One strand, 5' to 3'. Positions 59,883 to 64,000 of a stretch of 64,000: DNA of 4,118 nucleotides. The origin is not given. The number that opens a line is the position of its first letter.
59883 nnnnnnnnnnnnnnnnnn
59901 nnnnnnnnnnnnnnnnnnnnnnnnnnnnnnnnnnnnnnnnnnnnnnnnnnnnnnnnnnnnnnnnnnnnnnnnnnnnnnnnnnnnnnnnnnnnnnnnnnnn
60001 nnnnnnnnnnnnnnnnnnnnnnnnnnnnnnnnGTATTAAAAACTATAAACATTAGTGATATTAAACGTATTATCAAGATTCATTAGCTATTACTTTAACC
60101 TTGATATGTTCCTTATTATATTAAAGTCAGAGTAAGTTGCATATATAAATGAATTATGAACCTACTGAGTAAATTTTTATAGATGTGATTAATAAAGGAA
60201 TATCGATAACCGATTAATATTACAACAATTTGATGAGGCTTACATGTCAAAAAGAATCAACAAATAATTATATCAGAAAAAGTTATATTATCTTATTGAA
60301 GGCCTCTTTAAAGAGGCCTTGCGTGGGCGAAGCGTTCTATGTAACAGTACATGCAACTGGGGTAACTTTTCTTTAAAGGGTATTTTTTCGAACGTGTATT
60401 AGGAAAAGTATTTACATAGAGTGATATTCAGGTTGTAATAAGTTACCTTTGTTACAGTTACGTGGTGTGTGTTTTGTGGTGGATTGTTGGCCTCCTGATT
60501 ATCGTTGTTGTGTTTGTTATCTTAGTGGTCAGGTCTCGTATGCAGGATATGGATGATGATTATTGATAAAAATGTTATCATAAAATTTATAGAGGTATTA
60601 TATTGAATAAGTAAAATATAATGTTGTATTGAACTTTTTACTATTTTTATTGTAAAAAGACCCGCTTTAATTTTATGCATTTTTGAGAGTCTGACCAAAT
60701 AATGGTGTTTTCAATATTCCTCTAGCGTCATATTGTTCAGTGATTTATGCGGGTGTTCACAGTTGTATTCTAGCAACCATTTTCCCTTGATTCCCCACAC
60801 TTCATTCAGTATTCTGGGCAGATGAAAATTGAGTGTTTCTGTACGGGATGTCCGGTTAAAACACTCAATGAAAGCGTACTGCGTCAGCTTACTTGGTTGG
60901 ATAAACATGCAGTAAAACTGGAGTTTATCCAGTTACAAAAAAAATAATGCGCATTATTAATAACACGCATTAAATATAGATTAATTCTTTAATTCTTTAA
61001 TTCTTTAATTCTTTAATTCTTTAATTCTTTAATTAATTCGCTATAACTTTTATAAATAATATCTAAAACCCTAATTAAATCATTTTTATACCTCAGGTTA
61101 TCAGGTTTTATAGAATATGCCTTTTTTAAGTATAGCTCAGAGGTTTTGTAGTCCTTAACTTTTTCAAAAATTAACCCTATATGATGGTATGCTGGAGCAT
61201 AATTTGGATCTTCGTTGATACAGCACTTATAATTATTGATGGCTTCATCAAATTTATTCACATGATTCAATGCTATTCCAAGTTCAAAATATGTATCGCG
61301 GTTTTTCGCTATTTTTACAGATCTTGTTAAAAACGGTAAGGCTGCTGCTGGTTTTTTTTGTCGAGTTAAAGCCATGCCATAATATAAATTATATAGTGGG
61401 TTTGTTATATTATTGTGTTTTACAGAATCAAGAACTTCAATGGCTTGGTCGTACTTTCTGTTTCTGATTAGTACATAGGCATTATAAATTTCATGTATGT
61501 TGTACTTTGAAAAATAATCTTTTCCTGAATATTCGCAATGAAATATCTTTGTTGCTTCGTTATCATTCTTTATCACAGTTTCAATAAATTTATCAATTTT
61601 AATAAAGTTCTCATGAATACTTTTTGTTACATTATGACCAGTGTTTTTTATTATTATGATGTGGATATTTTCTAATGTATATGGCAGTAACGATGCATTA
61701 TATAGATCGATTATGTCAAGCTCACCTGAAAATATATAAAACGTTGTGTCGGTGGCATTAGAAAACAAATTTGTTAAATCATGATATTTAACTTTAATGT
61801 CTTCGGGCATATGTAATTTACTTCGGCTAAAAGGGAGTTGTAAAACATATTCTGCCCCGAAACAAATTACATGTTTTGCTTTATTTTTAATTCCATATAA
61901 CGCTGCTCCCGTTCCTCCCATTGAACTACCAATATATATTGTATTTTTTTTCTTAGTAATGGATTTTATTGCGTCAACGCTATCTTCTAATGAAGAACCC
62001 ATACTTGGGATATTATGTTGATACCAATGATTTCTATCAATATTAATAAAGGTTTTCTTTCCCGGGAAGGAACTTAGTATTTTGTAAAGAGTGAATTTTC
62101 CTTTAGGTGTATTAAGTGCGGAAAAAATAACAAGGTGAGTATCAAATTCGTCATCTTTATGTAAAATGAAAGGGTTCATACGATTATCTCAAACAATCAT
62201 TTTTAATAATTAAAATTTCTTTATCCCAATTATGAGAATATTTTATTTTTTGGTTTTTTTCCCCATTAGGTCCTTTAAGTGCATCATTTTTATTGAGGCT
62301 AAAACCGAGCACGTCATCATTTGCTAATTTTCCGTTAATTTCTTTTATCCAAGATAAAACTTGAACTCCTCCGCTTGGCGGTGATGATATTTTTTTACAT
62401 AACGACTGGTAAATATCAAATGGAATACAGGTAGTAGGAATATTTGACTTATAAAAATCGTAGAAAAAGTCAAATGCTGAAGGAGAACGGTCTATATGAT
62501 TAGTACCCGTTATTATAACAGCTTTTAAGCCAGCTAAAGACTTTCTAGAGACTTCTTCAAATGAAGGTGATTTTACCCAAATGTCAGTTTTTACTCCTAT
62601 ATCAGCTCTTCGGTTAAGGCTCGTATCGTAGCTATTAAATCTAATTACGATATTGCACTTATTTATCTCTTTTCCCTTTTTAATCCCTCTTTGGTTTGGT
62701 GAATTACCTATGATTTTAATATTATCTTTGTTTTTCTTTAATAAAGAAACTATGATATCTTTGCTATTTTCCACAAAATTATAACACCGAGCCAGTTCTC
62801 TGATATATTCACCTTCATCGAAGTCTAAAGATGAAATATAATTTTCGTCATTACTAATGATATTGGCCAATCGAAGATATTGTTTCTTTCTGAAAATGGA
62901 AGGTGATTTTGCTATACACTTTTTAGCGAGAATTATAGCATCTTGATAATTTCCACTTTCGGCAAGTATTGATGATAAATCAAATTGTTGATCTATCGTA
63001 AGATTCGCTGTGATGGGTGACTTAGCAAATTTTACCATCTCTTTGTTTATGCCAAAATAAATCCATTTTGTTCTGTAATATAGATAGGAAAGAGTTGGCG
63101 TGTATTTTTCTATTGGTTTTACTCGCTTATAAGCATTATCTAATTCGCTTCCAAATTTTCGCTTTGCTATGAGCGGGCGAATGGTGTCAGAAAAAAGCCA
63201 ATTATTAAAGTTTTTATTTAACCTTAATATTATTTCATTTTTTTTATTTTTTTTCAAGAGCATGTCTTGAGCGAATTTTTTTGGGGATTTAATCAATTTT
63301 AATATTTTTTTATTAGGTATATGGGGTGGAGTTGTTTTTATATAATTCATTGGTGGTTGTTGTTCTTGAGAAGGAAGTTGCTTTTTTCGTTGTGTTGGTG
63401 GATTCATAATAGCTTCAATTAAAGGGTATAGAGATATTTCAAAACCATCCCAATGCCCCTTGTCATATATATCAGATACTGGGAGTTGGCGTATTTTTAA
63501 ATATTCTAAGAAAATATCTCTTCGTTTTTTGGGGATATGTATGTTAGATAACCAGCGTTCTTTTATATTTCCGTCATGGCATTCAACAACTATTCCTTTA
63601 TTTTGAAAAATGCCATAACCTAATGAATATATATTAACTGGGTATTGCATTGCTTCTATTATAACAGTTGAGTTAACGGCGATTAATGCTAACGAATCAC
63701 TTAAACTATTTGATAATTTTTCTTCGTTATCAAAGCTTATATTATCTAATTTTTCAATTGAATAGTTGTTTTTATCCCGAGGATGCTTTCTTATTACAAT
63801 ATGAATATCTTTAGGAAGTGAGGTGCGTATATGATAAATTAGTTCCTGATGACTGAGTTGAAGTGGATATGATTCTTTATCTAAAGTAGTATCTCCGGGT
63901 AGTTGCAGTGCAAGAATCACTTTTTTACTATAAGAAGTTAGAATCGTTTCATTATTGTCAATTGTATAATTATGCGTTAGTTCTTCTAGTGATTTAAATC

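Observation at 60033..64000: Strongly AT-rich foreign-looking segment after gspM, with an IS3-family remnant and two island-type genes where kpsM/kpsT-type capsule export genes might be expected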

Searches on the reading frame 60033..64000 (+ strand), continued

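Call 58: predict_structure(alignment_id=A1)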
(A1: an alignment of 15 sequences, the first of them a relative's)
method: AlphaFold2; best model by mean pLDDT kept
length: 1089 residues; sequences in the alignment: 15
mean_pLDDT: 82.6   pTM: 0.68
mean pLDDT of the five models: 82.6, 82.4, 80.9, 79.6, 79.4
residues with pLDDT >= 90: 383; 70-90: 558; 50-70: 100; < 50: 48
segments of 3 or more residues with pLDDT < 50: 688-716, 941-949, 965-970
pLDDT, mean of each block of 10 residues (from residue 1): 91 81 92 93 91 92 90 85 89 85 91 90 84 79 87 90 79 90 90 74 84 87 94 79 93 88 89 93 92 92 91 85 59 90 94 93 88 93 91 80 90 86 92 79 87 89 79 86 89 87 83 84 67 84 92 88 79 88 91 85 93 86 90 91 93 93 93 95 67 32 34 44 68 72 70 77 70 83 84 82 86 87 90 89 89 81 89 82 88 89 90 73 66 83 42 74 50 75 62 73 86 83 82 90 83 74 61 78 85
secondary structure, 60 per line:
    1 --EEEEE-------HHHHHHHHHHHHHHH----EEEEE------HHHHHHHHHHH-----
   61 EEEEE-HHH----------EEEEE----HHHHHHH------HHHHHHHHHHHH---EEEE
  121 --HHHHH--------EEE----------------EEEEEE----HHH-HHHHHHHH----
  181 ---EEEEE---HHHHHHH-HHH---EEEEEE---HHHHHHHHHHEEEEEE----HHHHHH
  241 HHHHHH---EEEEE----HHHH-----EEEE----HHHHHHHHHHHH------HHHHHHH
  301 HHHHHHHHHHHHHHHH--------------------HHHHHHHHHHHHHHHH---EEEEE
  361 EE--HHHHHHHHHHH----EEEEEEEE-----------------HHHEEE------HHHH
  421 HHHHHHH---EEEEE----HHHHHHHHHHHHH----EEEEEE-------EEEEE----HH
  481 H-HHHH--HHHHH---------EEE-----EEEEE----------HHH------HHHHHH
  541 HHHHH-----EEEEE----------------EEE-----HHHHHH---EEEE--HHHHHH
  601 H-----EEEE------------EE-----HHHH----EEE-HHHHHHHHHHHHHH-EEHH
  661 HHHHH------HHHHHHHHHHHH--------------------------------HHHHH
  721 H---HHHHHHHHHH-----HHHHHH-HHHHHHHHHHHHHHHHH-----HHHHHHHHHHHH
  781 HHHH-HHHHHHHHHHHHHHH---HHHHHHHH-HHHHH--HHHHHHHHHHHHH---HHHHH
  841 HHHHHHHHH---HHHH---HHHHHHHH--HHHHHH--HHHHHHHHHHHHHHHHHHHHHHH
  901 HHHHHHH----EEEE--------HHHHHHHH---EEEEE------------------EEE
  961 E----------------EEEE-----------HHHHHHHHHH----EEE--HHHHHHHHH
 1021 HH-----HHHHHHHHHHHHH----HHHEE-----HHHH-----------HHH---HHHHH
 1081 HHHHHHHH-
elements in order (helices of 4 or more, strands of 3 or more residues): E3-7 H15-29 E34-38 H45-55 E61-65 E80-84 H89-95 H102-113 E117-120 H123-127 E136-138 E155-160 H169-176 E184-188 H192-198 E206-211 H215-224 E225-230 H235-246 E250-254 H259-262 E268-271 H276-287 H294-316 H337-352 E356-362 H365-375 E380-387 E408-410 H417-427 E431-435 H440-452 E457-462 E470-474 H483-486 H489-493 E503-505 E511-515 H535-545 E551-555 E572-574 H580-585 E589-592 H595-601 E607-610 H630-633 E638-640 H642-655 H659-665 H672-683 H716-721 H725-734 H740-745 H747-763 H769-784 H786-800 H804-811 H813-817 H820-832 H836-849 H853-856 H860-867 H870-875 H878-907 E912-915 H924-931 E935-939 E958-961 E978-981 H993-1002 E1007-1009 H1012-1022 H1028-1040 H1055-1058 H1076-1088

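Call 66: fold_search(model_id=the predicted structure, library=pdb)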
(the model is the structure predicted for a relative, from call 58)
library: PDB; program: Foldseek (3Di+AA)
matches with E <= 10: 1403; with E <= 0.001: 295
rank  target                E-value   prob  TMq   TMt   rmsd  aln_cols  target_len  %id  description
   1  8x3q_D                8.3e-10  1.00  0.24  0.67   5.0       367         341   14  tll1591 with alpha-glucan 4sugar (released 2024-10-16)
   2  9v0l                  1.6e-09  1.00  0.23  0.63   5.5       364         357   14  UDP-binding PsBGluT, a tetrahydrobiopterin glucosyltransferase from Pseudanabaena sp. Chao 1811 (released 2025-11-26)
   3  8x3q_A                1.9e-09  1.00  0.24  0.68   4.8       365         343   15  tll1591 with alpha-glucan 4sugar (released 2024-10-16)
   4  7qd7                  2.3e-09  1.00  0.21  0.42   5.2       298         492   17  TarM(Se)_G117R (released 2023-05-10)
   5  3mbo_D                3.1e-09  1.00  0.25  0.67   4.7       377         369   17  Crystal Structure of the Glycosyltransferase BaBshA bound with UDP and L-malate (released 2010-09-29)
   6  7fg9_A                3.1e-09  1.00  0.23  0.66   5.3       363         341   16  Alpha-1,2-glucosyltransferase_UDP_tll1591 (released 2022-06-01)
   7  7qsg_B                3.3e-09  1.00  0.23  0.72   5.4       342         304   18  Methylmannose polysaccharide mannosyltransferase from M. hassiacum (released 2023-01-25)
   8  7fga_A                5.4e-09  1.00  0.24  0.68   5.0       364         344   15  Alpha-1,2-glucosyltransferase_UDP_sucrose_tll1591 (released 2022-06-01)
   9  3mbo_C                5.6e-09  1.00  0.25  0.65   4.8       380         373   15  Crystal Structure of the Glycosyltransferase BaBshA bound with UDP and L-malate (released 2010-09-29)
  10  9v0w_B                6.5e-09  1.00  0.23  0.61   5.9       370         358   12  UDP-Glc:tetrahydrobiopterin glucosyltransferase from Pseudanabaena sp. Chao 1811 (released 2025-11-26)
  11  7qh9_DDD              6.9e-09  1.00  0.22  0.46   4.4       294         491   18  TarM(Se)_G117R-4RboP (released 2023-05-10)
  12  7qsg_A                6.9e-09  1.00  0.24  0.62   5.1       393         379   16  Methylmannose polysaccharide mannosyltransferase from M. hassiacum (released 2023-01-25)
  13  7fga_B                9.2e-09  1.00  0.24  0.68   4.9       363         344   16  Alpha-1,2-glucosyltransferase_UDP_sucrose_tll1591 (released 2022-06-01)
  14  3c48_A                1.1e-08  1.00  0.17  0.40  11.3       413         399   15  Structure of the retaining glycosyltransferase MshA: The first step in mycothiol biosynthesis. Organism: Corynebacteri (released 2008-03-25)
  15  3mbo_G                1.2e-08  1.00  0.25  0.67   4.5       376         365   16  Crystal Structure of the Glycosyltransferase BaBshA bound with UDP and L-malate (released 2010-09-29)
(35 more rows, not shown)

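Call 76: search_protein_families(proteins=[L001:22155-25421:-], library=padloc, max_evalue=0.01)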
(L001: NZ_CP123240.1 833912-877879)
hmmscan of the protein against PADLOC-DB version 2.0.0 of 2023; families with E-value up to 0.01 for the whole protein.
L001:22155-25421:- (1089 aa): 0 families

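Call 78: search_solved_structures(query=L001:22155-22844:-, max_evalue=10, show_alignments=2)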
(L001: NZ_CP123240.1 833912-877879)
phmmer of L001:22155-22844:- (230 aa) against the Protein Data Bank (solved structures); distinct sequences matched with E-value up to 10: 6.
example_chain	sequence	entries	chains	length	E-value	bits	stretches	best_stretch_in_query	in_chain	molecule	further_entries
5bo6_A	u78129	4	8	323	0.011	18.5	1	20-109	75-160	Sia-alpha-2,3-Gal-beta-1,4-GlcNAc-R:alpha 2,8-sialyltransferase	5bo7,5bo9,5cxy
5bo8_A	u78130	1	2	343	0.012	18.4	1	21-109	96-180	Sia-alpha-2,3-Gal-beta-1,4-GlcNAc-R:alpha 2,8-sialyltransferase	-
1t2n_A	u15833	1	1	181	0.48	13.2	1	165-226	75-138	Lipase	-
3d2a_A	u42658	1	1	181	0.5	13.1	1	165-226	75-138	Lipase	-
3d2b_A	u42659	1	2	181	0.82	12.4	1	164-226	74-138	Lipase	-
2wnb_A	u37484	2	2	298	1.5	11.5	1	52-112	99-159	CMP-N-acetylneuraminate-beta-galactosamide-alpha-2,3-sialyltransferase 1 | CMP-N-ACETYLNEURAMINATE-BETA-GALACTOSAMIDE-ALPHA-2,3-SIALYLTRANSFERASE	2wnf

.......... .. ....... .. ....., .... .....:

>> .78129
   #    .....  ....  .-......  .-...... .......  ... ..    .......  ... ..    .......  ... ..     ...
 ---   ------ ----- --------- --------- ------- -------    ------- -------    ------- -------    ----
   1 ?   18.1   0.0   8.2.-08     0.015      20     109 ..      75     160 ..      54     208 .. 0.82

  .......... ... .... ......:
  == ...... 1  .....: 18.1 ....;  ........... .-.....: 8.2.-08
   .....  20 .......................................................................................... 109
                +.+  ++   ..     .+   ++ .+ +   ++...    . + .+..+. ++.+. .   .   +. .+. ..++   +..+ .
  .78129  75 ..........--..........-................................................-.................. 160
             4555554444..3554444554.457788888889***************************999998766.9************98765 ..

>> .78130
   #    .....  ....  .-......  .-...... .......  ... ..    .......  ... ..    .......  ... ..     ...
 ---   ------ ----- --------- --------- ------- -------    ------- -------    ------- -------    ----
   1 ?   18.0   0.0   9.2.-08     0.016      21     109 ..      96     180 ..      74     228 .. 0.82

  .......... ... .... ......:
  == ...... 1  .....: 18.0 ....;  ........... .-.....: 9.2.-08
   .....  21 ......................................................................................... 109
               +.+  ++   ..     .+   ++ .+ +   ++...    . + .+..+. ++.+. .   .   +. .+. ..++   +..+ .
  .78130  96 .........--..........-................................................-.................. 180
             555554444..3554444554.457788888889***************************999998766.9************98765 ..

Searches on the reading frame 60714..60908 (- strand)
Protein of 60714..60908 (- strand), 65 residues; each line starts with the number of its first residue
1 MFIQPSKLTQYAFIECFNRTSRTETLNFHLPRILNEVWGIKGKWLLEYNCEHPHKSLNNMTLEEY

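Call 11: search_protein_families(proteins=[window:60714-60908:-], library=ncbifam, max_evalue=0.01)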
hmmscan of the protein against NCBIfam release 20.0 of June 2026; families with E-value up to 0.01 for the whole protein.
window:60714-60908:- (65 aa): 2 families
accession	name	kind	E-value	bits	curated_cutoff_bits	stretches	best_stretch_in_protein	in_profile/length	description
NF033516.0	transpos_IS3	equivalog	2.7e-07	30.1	160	1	2-65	305-368/369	IS3 family transposase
NF033577.2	transpos_IS481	equivalog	0.00011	21.8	224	1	12-61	230-279/284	IS481 family transposase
